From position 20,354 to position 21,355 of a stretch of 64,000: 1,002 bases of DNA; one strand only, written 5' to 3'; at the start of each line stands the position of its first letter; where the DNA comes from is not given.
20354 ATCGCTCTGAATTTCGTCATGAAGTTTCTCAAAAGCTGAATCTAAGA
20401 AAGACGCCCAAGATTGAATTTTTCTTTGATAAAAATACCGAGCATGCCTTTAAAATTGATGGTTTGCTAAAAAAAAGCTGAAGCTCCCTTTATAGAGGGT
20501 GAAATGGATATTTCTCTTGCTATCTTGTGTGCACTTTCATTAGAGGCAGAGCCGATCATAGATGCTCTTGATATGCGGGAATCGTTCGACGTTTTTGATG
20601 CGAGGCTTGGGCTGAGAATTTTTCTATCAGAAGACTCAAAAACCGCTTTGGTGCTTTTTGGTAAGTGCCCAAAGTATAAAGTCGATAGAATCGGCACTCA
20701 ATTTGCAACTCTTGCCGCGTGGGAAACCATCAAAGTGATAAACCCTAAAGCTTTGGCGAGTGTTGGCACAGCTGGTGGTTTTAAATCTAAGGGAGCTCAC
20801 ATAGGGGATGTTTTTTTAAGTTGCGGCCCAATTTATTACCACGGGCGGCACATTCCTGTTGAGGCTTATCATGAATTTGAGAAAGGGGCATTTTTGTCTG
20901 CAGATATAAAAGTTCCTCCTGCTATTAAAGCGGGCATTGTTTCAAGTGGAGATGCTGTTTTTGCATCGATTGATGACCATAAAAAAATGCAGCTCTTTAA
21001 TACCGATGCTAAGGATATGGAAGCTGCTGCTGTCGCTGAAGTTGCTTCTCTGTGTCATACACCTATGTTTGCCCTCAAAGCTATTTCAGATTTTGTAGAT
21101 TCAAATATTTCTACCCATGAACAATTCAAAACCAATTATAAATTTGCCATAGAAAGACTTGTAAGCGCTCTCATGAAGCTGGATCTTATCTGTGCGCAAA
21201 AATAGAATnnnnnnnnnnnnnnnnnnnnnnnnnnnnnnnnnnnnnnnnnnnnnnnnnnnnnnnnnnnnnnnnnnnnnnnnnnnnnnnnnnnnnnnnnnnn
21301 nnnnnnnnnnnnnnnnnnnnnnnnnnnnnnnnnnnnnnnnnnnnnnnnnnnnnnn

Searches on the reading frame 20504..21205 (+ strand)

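Call 3: search_protein_families(library=pfam, proteins=[window:20504-21205:+], max_evalue=1)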
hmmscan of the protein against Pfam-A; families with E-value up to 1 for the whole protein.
window:20504-21205:+ (233 aa): 1 family
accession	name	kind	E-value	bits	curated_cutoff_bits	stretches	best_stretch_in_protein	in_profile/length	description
PF01048.26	PNP_UDP_1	-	4.1e-19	69.3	25.1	1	5-220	2-225/233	Phosphorylase superfamily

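Call 4: search_protein_families(library=ncbifam, proteins=[window:20504-21205:+], max_evalue=1)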
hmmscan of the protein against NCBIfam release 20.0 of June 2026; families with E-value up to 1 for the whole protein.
window:20504-21205:+ (233 aa): 15 families
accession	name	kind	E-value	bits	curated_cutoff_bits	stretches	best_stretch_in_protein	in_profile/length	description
NF004079.0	PRK05584.1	equivalog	1.6e-15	57.2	169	1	5-216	3-216/232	5'-methylthioadenosine/adenosylhomocysteine nucleosidase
TIGR03468.1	HpnG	hypoth_equivalog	3.8e-09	36.4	187.1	1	71-202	37-162/212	hopanoid-associated phosphorylase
TIGR01704.1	MTA_SAH-Nsdase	equivalog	7.2e-07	29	73.8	1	143-209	142-208/229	5'-methylthioadenosine/S-adenosylhomocysteine nucleosidase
NF005522.0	PRK07164.1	equivalog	9.5e-07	28.5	161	1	153-223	141-215/218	5'-methylthioadenosine/S-adenosylhomocysteine nucleosidase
TIGR03664.1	fut_nucase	equivalog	4.2e-06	26.6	124.7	2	164-200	169-205/228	futalosine hydrolase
NF011286.0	PRK14697.1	equivalog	3.8e-05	23.4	260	1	140-223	138-224/233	bifunctional 5'-methylthioadenosine/S-adenosylhomocysteine nucleosidase/phosphatase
NF005221.0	PRK06714.1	equivalog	0.00013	21.6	218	1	112-224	114-222/236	S-adenosylhomocysteine nucleosidase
NF004489.0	PRK05819.1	subfamily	0.00023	20.5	230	1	69-204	71-213/236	DeoD-type purine-nucleoside phosphorylase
NF004168.0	PRK05634.1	equivalog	0.00063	19.6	129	1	80-202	49-162/185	nucleosidase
NF005213.0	PRK06698.1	equivalog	0.00095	18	768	1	140-223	138-224/459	bifunctional 5'-methylthioadenosine/S-adenosylhomocysteine nucleosidase/phosphatase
TIGR01705.1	MTA_SAH-nuc-hyp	equivalog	0.0029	17.4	152.2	1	125-227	98-202/212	5'-methylthioadenosine/S-adenosylhomocysteine nucleosidase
NF005500.0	PRK07115.1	equivalog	0.0043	16.3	264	1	74-197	82-212/261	AMP nucleosidase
TIGR01721.1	AMN-like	hypoth_equivalog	0.013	14.7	307.2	1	78-197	84-210/269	AMP nucleosidase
NF006087.0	PRK08236.1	equivalog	0.024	14.4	213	0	161-198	151-190/219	futalosine hydrolase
TIGR00107.1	deoD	equivalog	0.067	12.7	232.25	1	139-209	143-210/232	purine-nucleoside phosphorylase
